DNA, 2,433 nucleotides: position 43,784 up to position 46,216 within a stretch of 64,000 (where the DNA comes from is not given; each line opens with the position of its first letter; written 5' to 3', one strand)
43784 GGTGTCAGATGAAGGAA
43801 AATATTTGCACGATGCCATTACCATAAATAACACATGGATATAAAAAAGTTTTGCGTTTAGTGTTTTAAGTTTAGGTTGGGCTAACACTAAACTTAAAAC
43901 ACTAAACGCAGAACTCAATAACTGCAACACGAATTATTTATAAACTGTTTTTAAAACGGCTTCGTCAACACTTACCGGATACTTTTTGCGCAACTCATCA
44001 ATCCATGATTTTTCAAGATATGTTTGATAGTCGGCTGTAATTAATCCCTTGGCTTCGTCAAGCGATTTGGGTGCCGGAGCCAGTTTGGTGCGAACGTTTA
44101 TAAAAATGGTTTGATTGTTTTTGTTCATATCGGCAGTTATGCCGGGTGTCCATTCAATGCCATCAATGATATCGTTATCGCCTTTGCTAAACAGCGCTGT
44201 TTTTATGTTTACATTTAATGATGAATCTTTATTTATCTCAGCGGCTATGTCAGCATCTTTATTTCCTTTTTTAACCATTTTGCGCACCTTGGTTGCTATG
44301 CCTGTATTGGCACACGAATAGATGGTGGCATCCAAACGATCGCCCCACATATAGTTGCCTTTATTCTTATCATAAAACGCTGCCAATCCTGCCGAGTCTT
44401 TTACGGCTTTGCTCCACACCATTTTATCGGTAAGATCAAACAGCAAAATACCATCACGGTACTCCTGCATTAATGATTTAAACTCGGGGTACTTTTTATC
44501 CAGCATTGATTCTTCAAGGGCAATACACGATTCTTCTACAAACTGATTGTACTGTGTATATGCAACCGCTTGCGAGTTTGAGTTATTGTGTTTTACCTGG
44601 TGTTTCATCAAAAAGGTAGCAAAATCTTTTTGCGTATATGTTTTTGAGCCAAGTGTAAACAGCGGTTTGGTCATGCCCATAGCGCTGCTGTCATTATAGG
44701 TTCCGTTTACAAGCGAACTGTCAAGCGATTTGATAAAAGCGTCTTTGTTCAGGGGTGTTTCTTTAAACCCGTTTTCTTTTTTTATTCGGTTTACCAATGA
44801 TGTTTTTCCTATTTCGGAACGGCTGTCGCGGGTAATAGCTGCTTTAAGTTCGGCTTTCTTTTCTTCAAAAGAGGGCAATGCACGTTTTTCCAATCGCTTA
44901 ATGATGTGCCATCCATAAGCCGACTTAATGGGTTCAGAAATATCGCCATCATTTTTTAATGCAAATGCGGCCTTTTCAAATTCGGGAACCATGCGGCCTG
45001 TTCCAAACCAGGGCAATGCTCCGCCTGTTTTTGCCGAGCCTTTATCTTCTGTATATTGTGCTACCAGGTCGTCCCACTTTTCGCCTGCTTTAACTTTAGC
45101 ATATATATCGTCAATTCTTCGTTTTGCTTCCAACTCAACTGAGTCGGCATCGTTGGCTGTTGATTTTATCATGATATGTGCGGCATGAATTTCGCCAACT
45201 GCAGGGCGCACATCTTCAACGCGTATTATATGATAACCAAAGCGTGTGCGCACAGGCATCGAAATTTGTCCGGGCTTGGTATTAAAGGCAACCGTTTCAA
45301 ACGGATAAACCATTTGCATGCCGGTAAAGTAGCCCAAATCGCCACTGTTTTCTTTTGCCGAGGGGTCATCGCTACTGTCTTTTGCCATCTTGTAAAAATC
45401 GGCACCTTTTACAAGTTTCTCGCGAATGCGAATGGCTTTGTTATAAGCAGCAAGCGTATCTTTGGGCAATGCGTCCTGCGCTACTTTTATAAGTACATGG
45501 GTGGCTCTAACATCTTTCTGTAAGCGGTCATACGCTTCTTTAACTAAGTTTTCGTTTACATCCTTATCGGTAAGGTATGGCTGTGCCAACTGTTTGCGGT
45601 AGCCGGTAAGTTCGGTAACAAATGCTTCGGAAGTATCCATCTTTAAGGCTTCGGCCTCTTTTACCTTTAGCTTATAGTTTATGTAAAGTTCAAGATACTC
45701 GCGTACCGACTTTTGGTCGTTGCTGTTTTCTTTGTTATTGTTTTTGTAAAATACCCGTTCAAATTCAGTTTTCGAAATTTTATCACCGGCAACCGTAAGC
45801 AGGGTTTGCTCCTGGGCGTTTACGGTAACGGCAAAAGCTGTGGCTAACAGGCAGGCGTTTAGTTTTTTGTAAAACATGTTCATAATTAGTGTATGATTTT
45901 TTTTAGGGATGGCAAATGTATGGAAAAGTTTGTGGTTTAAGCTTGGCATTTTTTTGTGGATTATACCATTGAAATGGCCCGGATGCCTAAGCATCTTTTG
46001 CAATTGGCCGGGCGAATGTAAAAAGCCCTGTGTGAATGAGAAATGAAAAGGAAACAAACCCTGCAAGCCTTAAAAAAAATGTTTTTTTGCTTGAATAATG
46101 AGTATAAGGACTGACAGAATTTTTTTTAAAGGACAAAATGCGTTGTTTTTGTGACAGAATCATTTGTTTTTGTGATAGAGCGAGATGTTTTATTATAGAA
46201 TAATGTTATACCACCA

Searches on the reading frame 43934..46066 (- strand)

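Call 56: search_protein_families(library=pfam, proteins=[window:43934-46066:-], max_evalue=0.00001)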
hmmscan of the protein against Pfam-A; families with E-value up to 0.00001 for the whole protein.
window:43934-46066:- (710 aa): 3 families
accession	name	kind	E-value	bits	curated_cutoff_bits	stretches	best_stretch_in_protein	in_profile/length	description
PF13616.12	Rotamase_3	-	3e-56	189.4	22.5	2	290-394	13-115/116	PPIC-type PPIASE domain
PF00639.27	Rotamase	-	5.6e-53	178.4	21.7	2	190-285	1-97/97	PPIC-type PPIASE domain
PF13145.12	Rotamase_2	-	1.9e-19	71.1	27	2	176-289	7-111/121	PPIC-type PPIASE domain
